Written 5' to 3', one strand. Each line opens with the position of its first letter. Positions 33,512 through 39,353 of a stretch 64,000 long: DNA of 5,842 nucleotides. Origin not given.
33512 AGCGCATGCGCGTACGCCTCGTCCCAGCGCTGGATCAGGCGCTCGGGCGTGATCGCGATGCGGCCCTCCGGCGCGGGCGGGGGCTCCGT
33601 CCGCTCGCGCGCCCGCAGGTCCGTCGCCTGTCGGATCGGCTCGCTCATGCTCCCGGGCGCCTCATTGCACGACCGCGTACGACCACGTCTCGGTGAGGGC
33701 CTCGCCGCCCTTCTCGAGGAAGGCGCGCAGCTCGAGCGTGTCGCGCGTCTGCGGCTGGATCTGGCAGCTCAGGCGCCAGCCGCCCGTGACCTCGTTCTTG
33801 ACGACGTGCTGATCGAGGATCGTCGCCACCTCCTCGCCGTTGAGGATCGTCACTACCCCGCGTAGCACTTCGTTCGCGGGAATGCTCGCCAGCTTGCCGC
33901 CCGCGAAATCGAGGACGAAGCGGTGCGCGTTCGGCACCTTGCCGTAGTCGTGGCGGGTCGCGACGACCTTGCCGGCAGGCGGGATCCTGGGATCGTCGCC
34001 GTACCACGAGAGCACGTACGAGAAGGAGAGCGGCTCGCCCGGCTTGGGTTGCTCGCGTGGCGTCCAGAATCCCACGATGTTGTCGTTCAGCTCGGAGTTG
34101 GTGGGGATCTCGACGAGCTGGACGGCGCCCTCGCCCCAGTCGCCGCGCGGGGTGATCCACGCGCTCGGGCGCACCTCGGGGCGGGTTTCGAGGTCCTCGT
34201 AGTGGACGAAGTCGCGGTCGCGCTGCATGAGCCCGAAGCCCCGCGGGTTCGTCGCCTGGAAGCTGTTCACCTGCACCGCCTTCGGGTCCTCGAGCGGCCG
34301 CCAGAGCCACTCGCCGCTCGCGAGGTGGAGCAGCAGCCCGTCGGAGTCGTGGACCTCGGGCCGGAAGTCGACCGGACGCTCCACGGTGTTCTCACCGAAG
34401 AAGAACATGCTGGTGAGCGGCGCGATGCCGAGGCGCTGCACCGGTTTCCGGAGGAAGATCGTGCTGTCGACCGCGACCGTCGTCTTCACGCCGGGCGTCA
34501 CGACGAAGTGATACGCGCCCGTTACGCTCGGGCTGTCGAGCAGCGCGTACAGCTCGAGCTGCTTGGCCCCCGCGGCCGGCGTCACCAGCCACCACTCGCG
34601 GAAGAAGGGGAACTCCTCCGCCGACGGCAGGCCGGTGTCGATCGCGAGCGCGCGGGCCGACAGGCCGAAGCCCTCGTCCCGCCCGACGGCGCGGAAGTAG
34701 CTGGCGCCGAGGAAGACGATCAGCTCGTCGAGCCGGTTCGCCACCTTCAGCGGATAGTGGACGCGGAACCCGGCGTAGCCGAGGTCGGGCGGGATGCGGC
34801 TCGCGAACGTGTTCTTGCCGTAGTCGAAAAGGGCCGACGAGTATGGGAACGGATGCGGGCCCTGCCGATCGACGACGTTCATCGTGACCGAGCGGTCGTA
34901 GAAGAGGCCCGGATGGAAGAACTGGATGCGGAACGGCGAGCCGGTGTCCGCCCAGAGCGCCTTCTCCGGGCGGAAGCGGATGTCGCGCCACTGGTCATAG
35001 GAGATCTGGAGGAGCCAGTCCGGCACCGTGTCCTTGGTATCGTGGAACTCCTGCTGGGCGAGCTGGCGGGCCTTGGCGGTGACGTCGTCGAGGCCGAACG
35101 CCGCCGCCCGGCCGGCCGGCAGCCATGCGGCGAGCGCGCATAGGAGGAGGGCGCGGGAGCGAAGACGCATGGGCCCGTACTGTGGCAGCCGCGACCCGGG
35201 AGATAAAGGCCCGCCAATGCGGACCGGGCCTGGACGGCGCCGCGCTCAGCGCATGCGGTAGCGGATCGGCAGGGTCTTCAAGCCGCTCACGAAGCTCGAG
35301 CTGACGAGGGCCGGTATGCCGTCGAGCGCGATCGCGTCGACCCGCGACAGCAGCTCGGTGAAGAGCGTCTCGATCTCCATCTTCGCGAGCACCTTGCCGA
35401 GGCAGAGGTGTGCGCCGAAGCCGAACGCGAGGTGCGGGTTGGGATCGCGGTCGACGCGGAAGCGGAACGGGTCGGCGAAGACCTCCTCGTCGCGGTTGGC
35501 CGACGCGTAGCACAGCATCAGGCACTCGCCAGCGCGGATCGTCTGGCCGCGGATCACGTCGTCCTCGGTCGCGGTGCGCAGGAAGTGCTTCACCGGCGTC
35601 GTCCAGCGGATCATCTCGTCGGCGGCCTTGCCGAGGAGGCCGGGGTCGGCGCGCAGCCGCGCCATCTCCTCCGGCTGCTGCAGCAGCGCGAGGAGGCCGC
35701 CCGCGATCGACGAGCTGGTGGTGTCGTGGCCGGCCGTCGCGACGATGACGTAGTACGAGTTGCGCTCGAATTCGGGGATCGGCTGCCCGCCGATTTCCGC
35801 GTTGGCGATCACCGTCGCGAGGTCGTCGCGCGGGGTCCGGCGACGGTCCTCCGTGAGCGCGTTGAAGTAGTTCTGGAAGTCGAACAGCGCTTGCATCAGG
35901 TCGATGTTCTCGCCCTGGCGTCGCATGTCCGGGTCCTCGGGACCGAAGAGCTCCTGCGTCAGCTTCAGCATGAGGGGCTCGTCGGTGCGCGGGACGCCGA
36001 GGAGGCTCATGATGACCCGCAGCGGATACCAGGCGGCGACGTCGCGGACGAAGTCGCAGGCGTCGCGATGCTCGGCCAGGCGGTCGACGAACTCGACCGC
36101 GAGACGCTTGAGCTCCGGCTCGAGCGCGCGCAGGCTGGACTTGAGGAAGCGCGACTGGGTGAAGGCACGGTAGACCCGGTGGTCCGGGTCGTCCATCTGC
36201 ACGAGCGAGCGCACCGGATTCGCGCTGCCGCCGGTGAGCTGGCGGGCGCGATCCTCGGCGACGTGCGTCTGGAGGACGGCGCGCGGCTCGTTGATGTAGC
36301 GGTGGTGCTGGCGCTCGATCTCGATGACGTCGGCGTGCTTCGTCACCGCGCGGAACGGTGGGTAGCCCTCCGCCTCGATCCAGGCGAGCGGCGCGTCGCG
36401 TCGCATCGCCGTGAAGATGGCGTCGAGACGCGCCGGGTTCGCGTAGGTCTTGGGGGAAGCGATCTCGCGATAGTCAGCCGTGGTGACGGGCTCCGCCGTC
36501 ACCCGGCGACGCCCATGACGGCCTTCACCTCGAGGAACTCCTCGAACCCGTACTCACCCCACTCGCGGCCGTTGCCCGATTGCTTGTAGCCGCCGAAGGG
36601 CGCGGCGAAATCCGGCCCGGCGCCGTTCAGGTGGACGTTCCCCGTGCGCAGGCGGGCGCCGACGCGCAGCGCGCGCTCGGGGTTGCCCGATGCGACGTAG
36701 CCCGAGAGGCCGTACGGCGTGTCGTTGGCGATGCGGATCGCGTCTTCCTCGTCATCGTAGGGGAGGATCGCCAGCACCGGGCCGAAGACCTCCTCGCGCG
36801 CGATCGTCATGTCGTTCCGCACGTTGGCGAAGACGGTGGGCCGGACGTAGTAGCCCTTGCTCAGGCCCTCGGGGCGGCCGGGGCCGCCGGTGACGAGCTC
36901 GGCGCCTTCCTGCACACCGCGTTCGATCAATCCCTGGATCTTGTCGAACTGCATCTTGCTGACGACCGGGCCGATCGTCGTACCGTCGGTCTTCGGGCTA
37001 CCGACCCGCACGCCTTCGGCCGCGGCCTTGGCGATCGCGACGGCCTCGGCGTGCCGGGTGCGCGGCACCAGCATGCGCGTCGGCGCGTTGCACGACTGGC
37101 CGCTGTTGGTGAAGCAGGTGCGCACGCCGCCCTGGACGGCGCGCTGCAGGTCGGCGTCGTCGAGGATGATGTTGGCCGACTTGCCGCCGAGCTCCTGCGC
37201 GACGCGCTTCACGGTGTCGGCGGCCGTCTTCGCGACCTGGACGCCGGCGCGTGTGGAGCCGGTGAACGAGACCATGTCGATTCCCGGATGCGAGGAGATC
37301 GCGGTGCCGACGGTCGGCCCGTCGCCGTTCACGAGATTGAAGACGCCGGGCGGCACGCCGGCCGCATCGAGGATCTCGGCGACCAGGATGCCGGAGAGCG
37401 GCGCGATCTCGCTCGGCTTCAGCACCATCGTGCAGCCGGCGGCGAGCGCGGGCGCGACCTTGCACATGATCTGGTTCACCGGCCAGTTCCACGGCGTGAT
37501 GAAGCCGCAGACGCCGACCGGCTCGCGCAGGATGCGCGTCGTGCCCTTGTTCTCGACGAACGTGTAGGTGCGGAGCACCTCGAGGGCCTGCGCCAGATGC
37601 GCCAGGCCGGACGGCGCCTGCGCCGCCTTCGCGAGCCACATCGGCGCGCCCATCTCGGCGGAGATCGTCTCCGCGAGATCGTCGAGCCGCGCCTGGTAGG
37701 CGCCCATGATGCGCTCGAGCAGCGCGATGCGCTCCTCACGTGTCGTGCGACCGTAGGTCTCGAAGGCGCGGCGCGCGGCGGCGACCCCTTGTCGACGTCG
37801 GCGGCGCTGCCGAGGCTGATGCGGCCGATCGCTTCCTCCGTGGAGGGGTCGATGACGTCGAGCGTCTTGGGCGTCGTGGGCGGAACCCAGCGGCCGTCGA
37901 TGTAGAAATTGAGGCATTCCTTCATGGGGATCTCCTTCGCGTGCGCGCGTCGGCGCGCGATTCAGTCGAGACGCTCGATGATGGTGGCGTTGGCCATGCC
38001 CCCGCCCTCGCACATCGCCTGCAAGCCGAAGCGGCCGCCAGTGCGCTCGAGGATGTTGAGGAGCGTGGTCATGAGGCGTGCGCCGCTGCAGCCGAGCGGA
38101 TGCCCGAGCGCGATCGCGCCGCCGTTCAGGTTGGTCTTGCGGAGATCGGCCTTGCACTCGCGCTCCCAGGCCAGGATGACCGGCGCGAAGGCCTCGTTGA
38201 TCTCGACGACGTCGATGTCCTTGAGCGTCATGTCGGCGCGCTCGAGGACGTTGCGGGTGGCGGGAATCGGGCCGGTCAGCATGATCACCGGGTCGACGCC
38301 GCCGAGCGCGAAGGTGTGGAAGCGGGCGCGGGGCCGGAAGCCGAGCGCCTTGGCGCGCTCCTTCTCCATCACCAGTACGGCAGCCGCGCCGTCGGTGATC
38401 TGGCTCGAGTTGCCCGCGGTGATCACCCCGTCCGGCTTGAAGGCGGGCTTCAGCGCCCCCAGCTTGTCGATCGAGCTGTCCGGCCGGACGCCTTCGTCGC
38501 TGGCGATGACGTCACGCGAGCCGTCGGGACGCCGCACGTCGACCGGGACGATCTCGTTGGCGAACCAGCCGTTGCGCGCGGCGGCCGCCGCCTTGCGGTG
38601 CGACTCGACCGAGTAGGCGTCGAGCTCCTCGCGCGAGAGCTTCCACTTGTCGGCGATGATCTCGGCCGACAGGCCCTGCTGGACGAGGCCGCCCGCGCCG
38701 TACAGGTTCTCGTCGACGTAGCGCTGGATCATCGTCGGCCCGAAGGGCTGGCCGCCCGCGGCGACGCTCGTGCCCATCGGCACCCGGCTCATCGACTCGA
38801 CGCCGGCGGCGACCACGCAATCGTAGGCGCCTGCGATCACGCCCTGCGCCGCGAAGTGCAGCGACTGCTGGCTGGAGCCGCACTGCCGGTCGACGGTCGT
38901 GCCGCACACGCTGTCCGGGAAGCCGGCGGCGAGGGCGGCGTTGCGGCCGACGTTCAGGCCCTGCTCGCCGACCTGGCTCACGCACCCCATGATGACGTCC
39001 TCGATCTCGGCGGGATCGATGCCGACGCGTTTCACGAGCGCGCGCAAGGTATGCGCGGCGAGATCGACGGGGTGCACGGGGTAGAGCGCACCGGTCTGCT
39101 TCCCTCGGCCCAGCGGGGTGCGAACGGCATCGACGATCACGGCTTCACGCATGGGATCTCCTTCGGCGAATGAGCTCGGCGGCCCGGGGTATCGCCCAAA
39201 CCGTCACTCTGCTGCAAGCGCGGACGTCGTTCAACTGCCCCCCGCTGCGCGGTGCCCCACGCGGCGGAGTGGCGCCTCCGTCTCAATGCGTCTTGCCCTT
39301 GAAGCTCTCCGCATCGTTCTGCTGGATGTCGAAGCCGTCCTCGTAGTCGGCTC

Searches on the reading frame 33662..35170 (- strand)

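Call 9: search_protein_families(library=pfam, proteins=[window:33662-35170:-], max_evalue=0.001)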
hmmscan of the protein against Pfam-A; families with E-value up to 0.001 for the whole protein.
window:33662-35170:- (502 aa): 1 family
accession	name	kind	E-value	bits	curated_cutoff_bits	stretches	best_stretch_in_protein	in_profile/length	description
PF04349.18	MdoG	-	1.1e-188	628.5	25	1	25-499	1-477/478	Periplasmic glucan biosynthesis protein, MdoG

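Call 84: search_protein_families(library=ncbifam, proteins=[window:33662-35170:-], max_evalue=0.01)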
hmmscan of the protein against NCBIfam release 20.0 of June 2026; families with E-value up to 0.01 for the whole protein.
window:33662-35170:- (502 aa): 0 families

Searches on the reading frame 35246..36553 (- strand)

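Call 9: search_protein_families(library=pfam, proteins=[window:35246-36553:-], max_evalue=0.001)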
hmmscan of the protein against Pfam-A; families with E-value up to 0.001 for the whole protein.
window:35246-36553:- (435 aa): 1 family
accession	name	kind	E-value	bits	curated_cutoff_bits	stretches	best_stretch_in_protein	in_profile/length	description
PF00067.27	p450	-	6.1e-26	91.6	22.8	2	309-404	326-431/462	Cytochrome P450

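Call 84: search_protein_families(library=ncbifam, proteins=[window:35246-36553:-], max_evalue=0.01)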
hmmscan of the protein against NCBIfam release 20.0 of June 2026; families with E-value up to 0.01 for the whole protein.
window:35246-36553:- (435 aa): 9 families
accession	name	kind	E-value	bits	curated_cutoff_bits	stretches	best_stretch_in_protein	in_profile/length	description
NF041802.1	P450_SolI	exception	1.9e-40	138.7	850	1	36-429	26-419/424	solanimycin biosynthesis cytochrome P450 SolI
NF041177.1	Cyp119_Thmprot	equivalog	3e-40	138.1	680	1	116-431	67-365/368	cytochrome P450 Cyp119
NF045816.1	PentlenlactSyn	equivalog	8.4e-35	120.2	700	1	120-410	86-371/396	pentalenolactone synthase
TIGR04458.1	CYP450_TxtE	equivalog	8.5e-35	120.1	500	1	117-432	84-402/403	4-nitrotryptophan synthase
TIGR04538.1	P450_cycloAA_1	subfamily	2.5e-32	112.2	500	1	111-410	60-371/395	cytochrome P450, cyclodipeptide synthase-associated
TIGR04515.1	P450_rel_GT_act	subfamily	1.3e-31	110.4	343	1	100-382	67-336/386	P450-derived glycosyltransferase activator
NF050147.1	aminopyruv_ApyO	equivalog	2.4e-10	39.6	525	1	278-407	247-395/444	RiPP biosynthesis cytochrome P450 ApyO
NF045812.1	PentlenOxigase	equivalog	5.7e-07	28.7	800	1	306-405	301-409/444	pentalenene oxygenase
NF051859.1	AlbFlvMonOxTrpSyn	equivalog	0.00081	18.1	700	1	220-302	213-298/457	bifunctional albaflavenone monooxygenase/terpene synthase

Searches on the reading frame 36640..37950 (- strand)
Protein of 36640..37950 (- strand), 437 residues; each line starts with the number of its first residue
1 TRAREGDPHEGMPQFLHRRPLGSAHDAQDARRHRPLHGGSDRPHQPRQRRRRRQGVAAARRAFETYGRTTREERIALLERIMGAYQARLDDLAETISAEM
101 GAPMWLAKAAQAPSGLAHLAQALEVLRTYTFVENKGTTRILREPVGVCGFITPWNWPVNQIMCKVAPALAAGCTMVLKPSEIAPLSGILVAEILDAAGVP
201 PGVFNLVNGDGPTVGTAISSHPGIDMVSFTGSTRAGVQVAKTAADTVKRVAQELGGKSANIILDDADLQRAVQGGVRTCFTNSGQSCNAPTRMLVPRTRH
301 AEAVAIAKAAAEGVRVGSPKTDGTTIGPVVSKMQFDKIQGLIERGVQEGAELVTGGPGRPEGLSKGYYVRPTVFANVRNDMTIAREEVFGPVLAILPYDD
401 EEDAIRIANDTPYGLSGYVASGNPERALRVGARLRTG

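Call 48: search_protein_families(library=pfam, proteins=[window:36640-37950:-], max_evalue=0.001)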
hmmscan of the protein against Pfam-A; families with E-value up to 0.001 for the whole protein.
window:36640-37950:- (437 aa): 1 family
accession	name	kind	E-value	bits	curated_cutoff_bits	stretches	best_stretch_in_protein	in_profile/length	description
PF00171.27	Aldedh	-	1.2e-134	449.8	23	1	54-437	33-418/461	Aldehyde dehydrogenase family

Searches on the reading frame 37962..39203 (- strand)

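Call 9: search_protein_families(library=pfam, proteins=[window:37962-39203:-], max_evalue=0.001)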
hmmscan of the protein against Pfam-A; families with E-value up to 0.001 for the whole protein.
window:37962-39203:- (413 aa): 2 families
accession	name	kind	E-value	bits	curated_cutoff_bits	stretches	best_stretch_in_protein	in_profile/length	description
PF00108.29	Thiolase_N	-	6.5e-76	255.6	26.4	1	22-281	2-259/260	Thiolase, N-terminal domain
PF02803.24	Thiolase_C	-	1.7e-45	154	27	1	290-411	2-123/123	Thiolase, C-terminal domain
